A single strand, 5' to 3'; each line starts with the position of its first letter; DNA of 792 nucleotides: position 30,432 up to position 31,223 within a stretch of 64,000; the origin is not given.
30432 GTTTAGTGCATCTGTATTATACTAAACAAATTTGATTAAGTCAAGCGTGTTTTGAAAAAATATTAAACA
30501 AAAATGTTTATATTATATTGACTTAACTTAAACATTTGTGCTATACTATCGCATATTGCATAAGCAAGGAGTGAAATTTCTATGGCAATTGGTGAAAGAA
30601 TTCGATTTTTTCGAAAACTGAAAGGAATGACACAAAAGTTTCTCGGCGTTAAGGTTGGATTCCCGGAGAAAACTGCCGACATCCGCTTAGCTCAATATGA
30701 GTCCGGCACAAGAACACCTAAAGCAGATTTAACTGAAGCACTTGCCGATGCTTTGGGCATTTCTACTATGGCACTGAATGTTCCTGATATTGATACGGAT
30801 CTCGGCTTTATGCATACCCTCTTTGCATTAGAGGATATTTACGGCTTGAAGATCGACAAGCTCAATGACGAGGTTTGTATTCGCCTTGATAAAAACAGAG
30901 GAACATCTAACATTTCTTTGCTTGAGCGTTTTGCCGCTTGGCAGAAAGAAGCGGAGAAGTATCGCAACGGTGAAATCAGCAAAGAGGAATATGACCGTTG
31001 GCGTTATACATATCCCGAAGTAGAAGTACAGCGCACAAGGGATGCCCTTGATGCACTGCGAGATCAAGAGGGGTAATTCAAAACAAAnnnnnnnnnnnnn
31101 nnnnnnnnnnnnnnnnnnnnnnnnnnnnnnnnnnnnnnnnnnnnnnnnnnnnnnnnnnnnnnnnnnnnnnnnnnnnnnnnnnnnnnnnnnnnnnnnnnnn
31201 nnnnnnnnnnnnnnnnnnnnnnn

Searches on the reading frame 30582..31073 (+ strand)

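Call 28: search_protein_families(library=pfam, proteins=[window:30582-31073:+], max_evalue=0.01)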
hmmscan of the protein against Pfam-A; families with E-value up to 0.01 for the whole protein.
window:30582-31073:+ (164 aa): 4 families
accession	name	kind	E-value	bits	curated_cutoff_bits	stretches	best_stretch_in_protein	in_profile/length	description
PF01381.28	HTH_3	-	3e-07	30.8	23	1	7-62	1-52/55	Helix-turn-helix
PF12844.13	HTH_19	-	3.6e-05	24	30.2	1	4-63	1-56/64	Helix-turn-helix domain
PF13560.12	HTH_31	-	9.2e-05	23.1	27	1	3-61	2-57/64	Helix-turn-helix domain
PF09851.14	SHOCT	-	0.0086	16.2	27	1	125-140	8-23/28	Short C-terminal domain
